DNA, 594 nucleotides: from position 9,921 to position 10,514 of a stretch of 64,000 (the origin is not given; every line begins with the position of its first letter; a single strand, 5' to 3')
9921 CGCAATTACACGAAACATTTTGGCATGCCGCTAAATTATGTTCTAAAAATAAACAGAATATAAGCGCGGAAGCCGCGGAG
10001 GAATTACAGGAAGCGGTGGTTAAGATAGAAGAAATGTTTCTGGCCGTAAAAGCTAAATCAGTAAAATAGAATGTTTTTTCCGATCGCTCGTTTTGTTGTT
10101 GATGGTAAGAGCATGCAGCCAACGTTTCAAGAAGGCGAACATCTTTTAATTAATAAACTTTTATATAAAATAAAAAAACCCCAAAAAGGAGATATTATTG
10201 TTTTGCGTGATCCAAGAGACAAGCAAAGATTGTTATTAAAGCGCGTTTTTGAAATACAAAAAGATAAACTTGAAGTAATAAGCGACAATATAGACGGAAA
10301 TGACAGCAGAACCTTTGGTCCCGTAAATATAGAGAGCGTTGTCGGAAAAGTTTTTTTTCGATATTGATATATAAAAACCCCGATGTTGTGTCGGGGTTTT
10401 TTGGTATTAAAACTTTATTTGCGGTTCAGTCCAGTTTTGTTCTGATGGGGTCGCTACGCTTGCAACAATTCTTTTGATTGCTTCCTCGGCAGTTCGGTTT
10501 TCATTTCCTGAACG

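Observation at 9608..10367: Nickel superoxide dismutase (sodN) with its dedicated S26 maturation peptidase (sodX) in a small low-GC genome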

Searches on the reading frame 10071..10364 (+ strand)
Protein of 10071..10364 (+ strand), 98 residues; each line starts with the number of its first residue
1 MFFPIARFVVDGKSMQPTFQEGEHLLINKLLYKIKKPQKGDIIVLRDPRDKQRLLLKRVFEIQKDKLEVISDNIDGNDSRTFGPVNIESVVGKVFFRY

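Call 3: search_protein_families(library=pfam, proteins=[window:10071-10364:+], max_evalue=1)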
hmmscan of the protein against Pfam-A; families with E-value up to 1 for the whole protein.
window:10071-10364:+ (98 aa): 2 families
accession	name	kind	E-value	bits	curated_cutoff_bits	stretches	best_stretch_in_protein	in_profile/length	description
PF10502.14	Peptidase_S26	-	6.4e-21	75.5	22.9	2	2-59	20-77/168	Signal peptidase, peptidase S26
PF00717.28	Peptidase_S24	-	5.5e-08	33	23.3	1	9-84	39-105/116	Peptidase S24-like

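Call 4: search_protein_families(library=ncbifam, proteins=[window:10071-10364:+], max_evalue=1)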
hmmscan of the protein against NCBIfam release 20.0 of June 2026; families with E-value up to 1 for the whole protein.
window:10071-10364:+ (98 aa): 5 families
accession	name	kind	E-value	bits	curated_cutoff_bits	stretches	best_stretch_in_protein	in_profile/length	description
TIGR02227.1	sigpep_I_bact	equivalog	1.9e-21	76.6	47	2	3-73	18-88/162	signal peptidase I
TIGR02754.1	sod_Ni_protease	equivalog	3.5e-17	62.7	63.25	1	10-94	3-88/90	nickel-type superoxide dismutase maturation protease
TIGR02228.1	sigpep_I_arch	equivalog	3e-09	36.9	51.85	1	6-95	32-119/158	signal peptidase I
NF046067.1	SigPepSipWBacil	equivalog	7.2e-05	22.4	190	1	12-93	45-124/189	signal peptidase I SipW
NF008114.0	PRK10861.1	equivalog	0.00012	21.4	277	1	8-67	85-156/324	signal peptidase I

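Call 6: search_solved_structures(query=window:10071-10364:+, show_alignments=2, max_evalue=0.1)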
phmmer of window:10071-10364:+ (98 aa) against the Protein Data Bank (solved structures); distinct sequences matched with E-value up to 0.1: 9.
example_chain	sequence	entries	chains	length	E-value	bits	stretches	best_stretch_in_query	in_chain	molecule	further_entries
4nv4_A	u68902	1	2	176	7.3e-10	42.4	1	9-75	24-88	Signal peptidase I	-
4wvh_A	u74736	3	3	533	1.2e-09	41.6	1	7-80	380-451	Maltose-binding periplasmic protein,Signal peptidase IB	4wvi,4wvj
4wvg_A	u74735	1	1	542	3.2e-09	40.3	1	7-80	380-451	Maltose-binding periplasmic protein,Signal peptidase IB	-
4me8_A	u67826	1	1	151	8.8e-07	32.5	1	9-73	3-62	Signal peptidase I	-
9nlo_A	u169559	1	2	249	0.00068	23.2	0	28-67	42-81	Signal peptidase I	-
6b88_A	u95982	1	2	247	0.00083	23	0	8-67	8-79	Signal peptidase I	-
1b12_A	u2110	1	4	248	0.00084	22.9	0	8-67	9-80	SIGNAL PEPTIDASE I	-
1kn9_A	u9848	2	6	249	0.00084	22.9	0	8-67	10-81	Signal peptidase I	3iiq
1t7d_A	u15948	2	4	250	0.00085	22.9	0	8-67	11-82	SIGNAL PEPTIDASE I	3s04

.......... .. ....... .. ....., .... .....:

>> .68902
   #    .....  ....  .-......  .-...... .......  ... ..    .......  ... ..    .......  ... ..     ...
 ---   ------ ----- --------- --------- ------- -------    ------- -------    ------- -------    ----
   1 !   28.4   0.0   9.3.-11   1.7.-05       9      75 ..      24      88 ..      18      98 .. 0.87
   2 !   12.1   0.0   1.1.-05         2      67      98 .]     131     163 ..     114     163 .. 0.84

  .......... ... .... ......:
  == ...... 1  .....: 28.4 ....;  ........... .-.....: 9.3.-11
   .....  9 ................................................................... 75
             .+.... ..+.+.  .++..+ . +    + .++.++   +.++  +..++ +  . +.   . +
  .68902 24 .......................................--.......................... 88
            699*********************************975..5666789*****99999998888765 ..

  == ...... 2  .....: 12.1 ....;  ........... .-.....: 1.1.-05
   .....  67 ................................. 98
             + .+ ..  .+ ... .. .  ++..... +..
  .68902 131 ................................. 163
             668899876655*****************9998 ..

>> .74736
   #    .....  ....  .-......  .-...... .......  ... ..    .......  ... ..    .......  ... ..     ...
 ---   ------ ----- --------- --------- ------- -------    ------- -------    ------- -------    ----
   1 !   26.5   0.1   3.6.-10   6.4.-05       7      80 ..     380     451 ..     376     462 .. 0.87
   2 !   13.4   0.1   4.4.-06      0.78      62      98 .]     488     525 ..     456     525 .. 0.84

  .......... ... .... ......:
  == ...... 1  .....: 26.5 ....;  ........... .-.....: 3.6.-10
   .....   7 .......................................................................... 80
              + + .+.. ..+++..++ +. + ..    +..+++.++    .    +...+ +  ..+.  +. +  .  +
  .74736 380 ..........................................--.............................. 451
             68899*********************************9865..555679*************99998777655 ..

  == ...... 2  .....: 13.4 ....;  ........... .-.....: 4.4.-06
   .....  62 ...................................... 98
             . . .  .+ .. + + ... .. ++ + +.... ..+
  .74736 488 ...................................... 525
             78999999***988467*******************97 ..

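Call 20: find_homologous_proteins(query=window:10071-10364:+)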
Query window:10071-10364:+ (98 aa): 2 proteins with E <= 0.001 among 7 candidates.
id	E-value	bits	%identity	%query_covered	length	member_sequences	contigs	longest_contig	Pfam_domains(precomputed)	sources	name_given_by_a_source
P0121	6.3e-54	198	96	100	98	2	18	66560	PF00717.29,PF10502.15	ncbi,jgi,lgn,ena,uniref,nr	ncbi:MAG: signal peptidase I [Candidatus Terrybacteria bacterium RIFCSPLOWO2_01_FULL_40_23]|uniref:S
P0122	3.4e-49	183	88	100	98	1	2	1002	PF00717.29,PF10502.15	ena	-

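Call 34: find_homologous_proteins(query=A2, max_evalue=0.00001)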
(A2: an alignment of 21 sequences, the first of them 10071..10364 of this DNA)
Query A2 (21 sequences) (98 aa, profile of the alignment): 2223 proteins with E <= 0.00001 among 3716 candidates; the best 120 are listed.
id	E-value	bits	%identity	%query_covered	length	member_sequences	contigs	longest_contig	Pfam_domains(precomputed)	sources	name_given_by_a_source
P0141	1.1e-30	123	43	97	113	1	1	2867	PF00717.29,PF10502.15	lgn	-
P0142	1.7e-30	123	41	96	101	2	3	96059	PF00717.29,PF10502.15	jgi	-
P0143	2.5e-29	119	38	96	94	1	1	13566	PF00717.29,PF10502.15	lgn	-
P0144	6.8e-29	118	38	95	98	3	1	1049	PF00717.29,PF10502.15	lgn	-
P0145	7.1e-29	118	45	91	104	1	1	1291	PF00717.29,PF10502.15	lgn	-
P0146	9.3e-29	117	44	94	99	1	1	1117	PF00717.29,PF10502.15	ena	-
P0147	1.5e-28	117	45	95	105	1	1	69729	PF00717.29,PF10502.15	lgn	-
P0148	1.6e-28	117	38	95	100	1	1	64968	PF00717.29,PF10502.15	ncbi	-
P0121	3.9e-28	115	96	100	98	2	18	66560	PF00717.29,PF10502.15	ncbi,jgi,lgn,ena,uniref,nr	ncbi:MAG: signal peptidase I [Candidatus Terrybacteria bacterium RIFCSPLOWO2_01_FULL_40_23]|uniref:S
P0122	4.0e-28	115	88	100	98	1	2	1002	PF00717.29,PF10502.15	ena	-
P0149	5.0e-28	115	42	93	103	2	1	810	PF00717.29,PF10502.15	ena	-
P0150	5.4e-28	115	36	93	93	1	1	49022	PF00717.29,PF10502.15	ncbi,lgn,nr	ncbi:MAG: nickel-type superoxide dismutase maturation protease [Candidatus Levybacteria bacterium]|n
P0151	8.3e-28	114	45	97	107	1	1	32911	PF00717.29,PF10502.15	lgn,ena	-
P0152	9.4e-28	114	36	96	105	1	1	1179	PF00717.29,PF10502.15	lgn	-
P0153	1.1e-27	114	39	98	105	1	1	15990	PF00717.29,PF10502.15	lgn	-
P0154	1.8e-27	113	41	95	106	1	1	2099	PF00717.29,PF10502.15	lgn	-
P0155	2.8e-27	113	47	99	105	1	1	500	PF00717.29,PF10502.15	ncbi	-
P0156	2.9e-27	113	33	89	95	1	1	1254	PF00717.29,PF10502.15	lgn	-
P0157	4.9e-27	112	30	93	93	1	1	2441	PF00717.29,PF10502.15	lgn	-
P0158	5.8e-27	112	49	99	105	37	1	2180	PF00717.29,PF10502.15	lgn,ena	-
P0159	6.7e-27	111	46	97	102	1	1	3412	PF10502.15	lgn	-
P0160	6.9e-27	111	34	98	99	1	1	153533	PF00717.29,PF10502.15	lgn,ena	-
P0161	9.7e-27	111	34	91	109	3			PF00717.29,PF10502.15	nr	nr:nickel-type superoxide dismutase maturation protease [uncultured Prochlorococcus sp.]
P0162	1.2e-26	111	43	98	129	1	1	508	PF00717.29,PF10502.15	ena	-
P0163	1.2e-26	111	43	95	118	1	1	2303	PF10502.15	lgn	-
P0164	1.4e-26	110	39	98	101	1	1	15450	PF00717.29,PF10502.15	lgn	-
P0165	1.5e-26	110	33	92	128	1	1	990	PF00717.29,PF10502.15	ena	-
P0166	1.5e-26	110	47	99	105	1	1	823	PF00717.29,PF10502.15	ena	-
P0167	1.5e-26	110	36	89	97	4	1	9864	PF00717.29,PF10502.15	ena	-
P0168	1.6e-26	110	37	94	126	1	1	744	PF00717.29,PF10502.15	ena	-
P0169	3.5e-26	109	33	92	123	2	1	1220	PF00717.29,PF10502.15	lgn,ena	-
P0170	3.7e-26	109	39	94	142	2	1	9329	PF10502.15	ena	-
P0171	4.0e-26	109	30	92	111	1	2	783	PF00717.29,PF10502.15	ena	-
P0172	5.3e-26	108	36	95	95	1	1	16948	PF00717.29,PF10502.15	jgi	-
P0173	5.3e-26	108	48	94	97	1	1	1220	PF00717.29,PF10502.15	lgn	-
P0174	5.6e-26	108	39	95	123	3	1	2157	PF00717.29,PF10502.15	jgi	jgi:nickel-type superoxide dismutase maturation protease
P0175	7.2e-26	108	47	94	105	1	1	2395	PF00717.29,PF10502.15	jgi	jgi:signal peptidase I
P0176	9.7e-26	108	44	94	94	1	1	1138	PF00717.29,PF10502.15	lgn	-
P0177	1.2e-25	107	34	88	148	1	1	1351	PF00717.29,PF10502.15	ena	-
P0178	1.3e-25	107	40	95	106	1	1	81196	PF00717.29,PF10502.15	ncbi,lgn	-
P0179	1.3e-25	107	39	94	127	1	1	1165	PF00717.29,PF10502.15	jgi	jgi:nickel-type superoxide dismutase maturation protease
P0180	1.3e-25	107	35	92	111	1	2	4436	PF00717.29,PF10502.15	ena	-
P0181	1.5e-25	107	34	88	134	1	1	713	PF00717.29,PF10502.15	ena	-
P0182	1.5e-25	107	40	95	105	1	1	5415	PF00717.29,PF10502.15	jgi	jgi:nickel-type superoxide dismutase maturation protease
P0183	1.7e-25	107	35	93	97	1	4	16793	PF00717.29,PF10502.15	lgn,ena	-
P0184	1.8e-25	107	47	99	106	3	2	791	PF10502.15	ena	-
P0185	1.9e-25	107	33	88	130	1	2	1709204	PF00717.29,PF10502.15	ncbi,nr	ncbi:nickel-type superoxide dismutase maturation protease [Prochlorococcus marinus]|nr:nickel-type s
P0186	2.1e-25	107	34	87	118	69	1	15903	PF00717.29,PF10502.15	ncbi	-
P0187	2.1e-25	107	33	88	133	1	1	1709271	PF00717.29,PF10502.15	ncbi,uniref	ncbi:nickel-type superoxide dismutase maturation protease [Prochlorococcus sp. MIT 9311]|uniref:nick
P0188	2.1e-25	107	35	91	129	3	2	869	PF00717.29,PF10502.15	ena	-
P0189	2.4e-25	106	30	88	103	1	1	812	PF00717.29,PF10502.15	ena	-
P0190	2.5e-25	106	31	88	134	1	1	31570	PF00717.29,PF10502.15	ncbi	-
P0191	2.8e-25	106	36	87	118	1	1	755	PF00717.29,PF10502.15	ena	-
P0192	3.1e-25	106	41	95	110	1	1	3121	PF10502.15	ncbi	-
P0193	3.2e-25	106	32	88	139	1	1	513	PF00717.29,PF10502.15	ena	-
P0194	3.7e-25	106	45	99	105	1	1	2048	PF00717.29,PF10502.15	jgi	-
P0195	4.2e-25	106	29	86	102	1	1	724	PF00717.29,PF10502.15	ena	-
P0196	4.2e-25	106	34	95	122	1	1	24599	PF00717.29,PF10502.15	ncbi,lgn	-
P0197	4.6e-25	105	42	94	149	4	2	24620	PF00717.29,PF10502.15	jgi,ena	jgi:nickel-type superoxide dismutase maturation protease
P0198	4.7e-25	105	32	95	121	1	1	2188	PF10502.15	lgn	-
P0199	5.7e-25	105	35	92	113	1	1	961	PF00717.29,PF10502.15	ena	-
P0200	5.8e-25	105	34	87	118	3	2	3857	PF00717.29,PF10502.15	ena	-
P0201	5.8e-25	105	34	87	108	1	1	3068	PF00717.29,PF10502.15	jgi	-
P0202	5.9e-25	105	31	88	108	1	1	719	PF00717.29,PF10502.15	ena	-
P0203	6.4e-25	105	35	88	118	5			PF00717.29,PF10502.15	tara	tara:strand:+ start:216 stop:572 length:357 start_codon:yes stop_codon:yes gene_type:complete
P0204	7.9e-25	105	38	93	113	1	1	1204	PF00717.29,PF10502.15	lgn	-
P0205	8.2e-25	105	35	87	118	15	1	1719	PF00717.29,PF10502.15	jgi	jgi:signal peptidase I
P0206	8.4e-25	105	39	97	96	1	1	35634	PF00717.29,PF10502.15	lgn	-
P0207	9.5e-25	104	31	88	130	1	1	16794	PF00717.29,PF10502.15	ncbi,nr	ncbi:nickel-type superoxide dismutase maturation protease [Prochlorococcus sp. AH-716-J21]|nr:nickel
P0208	9.9e-25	104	34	94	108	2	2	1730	PF00717.29,PF10502.15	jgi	jgi:nickel-type superoxide dismutase maturation protease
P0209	1.0e-24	104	39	93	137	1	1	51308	PF00717.29,PF10502.15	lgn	-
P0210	1.2e-24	104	30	88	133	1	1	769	PF00717.29,PF10502.15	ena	-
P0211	1.2e-24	104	45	83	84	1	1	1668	PF10502.15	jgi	-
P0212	1.3e-24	104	47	94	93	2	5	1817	PF10502.15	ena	-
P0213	1.5e-24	104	34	92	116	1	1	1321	PF00717.29,PF10502.15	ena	-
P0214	1.7e-24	104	29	88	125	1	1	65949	PF10502.15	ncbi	-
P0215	1.7e-24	104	32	94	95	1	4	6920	PF00717.29,PF10502.15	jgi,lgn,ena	-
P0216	1.8e-24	104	36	100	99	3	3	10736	PF00717.29,PF10502.15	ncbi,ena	-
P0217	2.1e-24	103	34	87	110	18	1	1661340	PF00717.29,PF10502.15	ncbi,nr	ncbi:MAG: nickel-type superoxide dismutase maturation protease [Prochlorococcus marinus XMU1429]|nr:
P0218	2.1e-24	103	33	87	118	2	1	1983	PF00717.29,PF10502.15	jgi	jgi:nickel-type superoxide dismutase maturation protease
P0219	2.3e-24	103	48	93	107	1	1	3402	PF10502.15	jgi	jgi:nickel-type superoxide dismutase maturation protease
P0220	2.6e-24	103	42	94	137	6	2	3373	PF00717.29,PF10502.15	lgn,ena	-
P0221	2.7e-24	103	34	95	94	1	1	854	PF00717.29,PF10502.15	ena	-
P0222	2.7e-24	103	42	94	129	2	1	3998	PF00717.29,PF10502.15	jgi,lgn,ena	-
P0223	2.7e-24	103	33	93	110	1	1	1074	PF10502.15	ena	-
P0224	2.8e-24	103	32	88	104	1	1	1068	PF00717.29,PF10502.15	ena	-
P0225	2.8e-24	103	31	88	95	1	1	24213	PF00717.29,PF10502.15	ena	-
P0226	4.5e-24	102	39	90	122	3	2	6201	PF00717.29,PF10502.15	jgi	jgi:nickel-type superoxide dismutase maturation protease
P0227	4.7e-24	102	32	88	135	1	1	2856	PF00717.29,PF10502.15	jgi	-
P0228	4.9e-24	102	39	94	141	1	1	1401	PF00717.29,PF10502.15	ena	-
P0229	5.3e-24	102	30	88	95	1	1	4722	PF00717.29,PF10502.15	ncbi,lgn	-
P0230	5.6e-24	102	41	94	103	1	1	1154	PF00717.29,PF10502.15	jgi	jgi:nickel-type superoxide dismutase maturation protease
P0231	5.8e-24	102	33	88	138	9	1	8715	PF00717.29,PF10502.15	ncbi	-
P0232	6.3e-24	102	36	91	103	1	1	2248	PF00717.29,PF10502.15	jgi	-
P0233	6.4e-24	102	31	86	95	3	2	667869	PF00717.29,PF10502.15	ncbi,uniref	ncbi:nickel-type superoxide dismutase maturation protease [Prochlorococcus marinus]|uniref:nickel-ty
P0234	6.5e-24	102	37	99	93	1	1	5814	PF00717.29,PF10502.15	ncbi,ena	-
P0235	7.3e-24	102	36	88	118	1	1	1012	PF00717.29,PF10502.15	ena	-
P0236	7.6e-24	102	35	92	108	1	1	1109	PF00717.29,PF10502.15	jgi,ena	jgi:nickel-type superoxide dismutase maturation protease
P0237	8.0e-24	101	35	94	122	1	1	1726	PF00717.29,PF10502.15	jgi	jgi:nickel-type superoxide dismutase maturation protease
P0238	8.3e-24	101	37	87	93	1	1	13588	PF00717.29,PF10502.15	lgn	-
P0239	8.4e-24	101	38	88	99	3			PF00717.29,PF10502.15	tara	tara:strand:+ start:151 stop:450 length:300 start_codon:yes stop_codon:yes gene_type:complete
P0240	9.0e-24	101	43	84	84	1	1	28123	PF10502.15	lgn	-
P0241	9.3e-24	101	39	94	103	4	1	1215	PF00717.29,PF10502.15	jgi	jgi:nickel-type superoxide dismutase maturation protease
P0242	9.4e-24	101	36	89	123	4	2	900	PF00717.29,PF10502.15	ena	-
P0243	9.7e-24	101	29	88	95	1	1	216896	PF00717.29,PF10502.15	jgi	jgi:nickel-type superoxide dismutase maturation protease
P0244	1.0e-23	101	32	88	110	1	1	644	PF00717.29,PF10502.15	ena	-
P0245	1.0e-23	101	40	94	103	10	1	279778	PF00717.29,PF10502.15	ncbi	ncbi:MAG: nickel-type superoxide dismutase maturation protease [Chloroflexota bacterium]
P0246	1.0e-23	101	32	88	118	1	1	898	PF00717.29,PF10502.15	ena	-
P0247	1.3e-23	101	41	94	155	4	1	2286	PF00717.29,PF10502.15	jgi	jgi:inner membrane protease subunit 1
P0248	1.4e-23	101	41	94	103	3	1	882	PF00717.29,PF10502.15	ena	-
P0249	1.5e-23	101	45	94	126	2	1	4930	PF00717.29,PF10502.15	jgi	jgi:mitochondrial inner membrane protease subunit 1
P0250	1.5e-23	101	45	95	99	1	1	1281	PF00717.29,PF10502.15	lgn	-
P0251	1.6e-23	100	35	87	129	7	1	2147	PF00717.29,PF10502.15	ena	-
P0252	1.6e-23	100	36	88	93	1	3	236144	PF00717.29,PF10502.15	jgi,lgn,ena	-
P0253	1.9e-23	100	37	87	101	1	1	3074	PF00717.29,PF10502.15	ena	-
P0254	1.9e-23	100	36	87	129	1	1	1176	PF00717.29,PF10502.15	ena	-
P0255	2.1e-23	100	39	94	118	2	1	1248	PF00717.29,PF10502.15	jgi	jgi:nickel-type superoxide dismutase maturation protease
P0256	2.1e-23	100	37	97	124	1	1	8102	PF10502.15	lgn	-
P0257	2.2e-23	100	33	88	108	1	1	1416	PF00717.29,PF10502.15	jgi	jgi:nickel-type superoxide dismutase maturation protease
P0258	2.3e-23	100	33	87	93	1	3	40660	PF00717.29,PF10502.15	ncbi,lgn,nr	ncbi:MAG TPA: S26 family signal peptidase [Candidatus Saccharimonas sp.]|nr:S26 family signal peptid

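Call 36: find_encoding_contigs(protein=P0121, flank=3000, max_places=3)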
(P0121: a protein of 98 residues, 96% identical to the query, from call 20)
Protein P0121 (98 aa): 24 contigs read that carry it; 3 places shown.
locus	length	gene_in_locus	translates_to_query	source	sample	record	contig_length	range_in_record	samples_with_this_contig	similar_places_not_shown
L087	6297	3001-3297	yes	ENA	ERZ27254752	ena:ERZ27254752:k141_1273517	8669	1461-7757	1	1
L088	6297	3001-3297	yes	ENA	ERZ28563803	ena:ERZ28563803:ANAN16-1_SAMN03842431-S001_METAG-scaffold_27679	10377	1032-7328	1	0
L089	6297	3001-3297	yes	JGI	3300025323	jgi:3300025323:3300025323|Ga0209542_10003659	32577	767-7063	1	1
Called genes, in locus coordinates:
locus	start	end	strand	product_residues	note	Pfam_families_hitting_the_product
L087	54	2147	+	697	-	PF05048:NosD, PF13229:Beta_helix, PF05048:NosD, PF13229:Beta_helix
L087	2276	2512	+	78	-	-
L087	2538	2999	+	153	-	PF09055:Sod_Ni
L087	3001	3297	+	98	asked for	PF10502:Peptidase_S26, PF00717:Peptidase_S24 (weak)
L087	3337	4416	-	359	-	PF20030:bpMoxR (faint), PF07726:AAA_3, PF07728:AAA_5, PF17863:AAA_lid_2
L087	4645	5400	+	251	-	PF04203:Sortase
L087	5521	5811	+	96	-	-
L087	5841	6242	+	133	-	-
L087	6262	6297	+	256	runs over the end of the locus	PF04402:SIMPL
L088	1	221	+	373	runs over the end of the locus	PF00188:CAP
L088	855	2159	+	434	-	PF05048:NosD, PF13229:Beta_helix (weak), PF19077:Big_13 (faint)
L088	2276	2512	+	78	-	-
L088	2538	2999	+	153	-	PF09055:Sod_Ni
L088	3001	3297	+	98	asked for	PF10502:Peptidase_S26, PF00717:Peptidase_S24 (weak)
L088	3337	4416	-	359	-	PF20030:bpMoxR (faint), PF07726:AAA_3, PF07728:AAA_5, PF17863:AAA_lid_2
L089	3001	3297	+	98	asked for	PF10502:Peptidase_S26, PF00717:Peptidase_S24 (weak)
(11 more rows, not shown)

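Call 37: find_encoding_contigs(protein=P0122, flank=3000, max_places=2)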
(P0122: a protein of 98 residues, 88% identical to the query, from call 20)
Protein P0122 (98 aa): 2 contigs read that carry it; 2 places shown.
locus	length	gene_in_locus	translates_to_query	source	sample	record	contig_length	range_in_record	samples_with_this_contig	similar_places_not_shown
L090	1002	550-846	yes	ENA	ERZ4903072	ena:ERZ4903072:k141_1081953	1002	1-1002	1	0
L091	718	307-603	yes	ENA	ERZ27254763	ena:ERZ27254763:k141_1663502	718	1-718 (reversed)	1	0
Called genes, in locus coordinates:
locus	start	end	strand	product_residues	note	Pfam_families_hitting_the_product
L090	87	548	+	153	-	PF09055:Sod_Ni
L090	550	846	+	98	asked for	PF10502:Peptidase_S26, PF00717:Peptidase_S24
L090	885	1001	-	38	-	?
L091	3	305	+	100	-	?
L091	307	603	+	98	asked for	PF10502:Peptidase_S26, PF00717:Peptidase_S24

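Call 58: predict_structure(alignment_id=A3)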
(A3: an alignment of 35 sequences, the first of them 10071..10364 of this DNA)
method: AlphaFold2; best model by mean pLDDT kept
length: 98 residues; sequences in the alignment: 35
mean_pLDDT: 86.0   pTM: 0.78
mean pLDDT of the five models: 86.0, 84.7, 82.8, 82.8, 80.0
residues with pLDDT >= 90: 55; 70-90: 31; 50-70: 9; < 50: 3
segments of 3 or more residues with pLDDT < 50: none
pLDDT, mean of each block of 10 residues (from residue 1): 81 90 92 86 91 91 90 64 82 92
secondary structure, 60 per line:
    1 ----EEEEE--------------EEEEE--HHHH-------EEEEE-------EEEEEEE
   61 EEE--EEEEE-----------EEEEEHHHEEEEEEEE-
elements in order: E5-9 E24-28 H31-34 E42-46 E54-63 E66-70 E82-86 E90-97
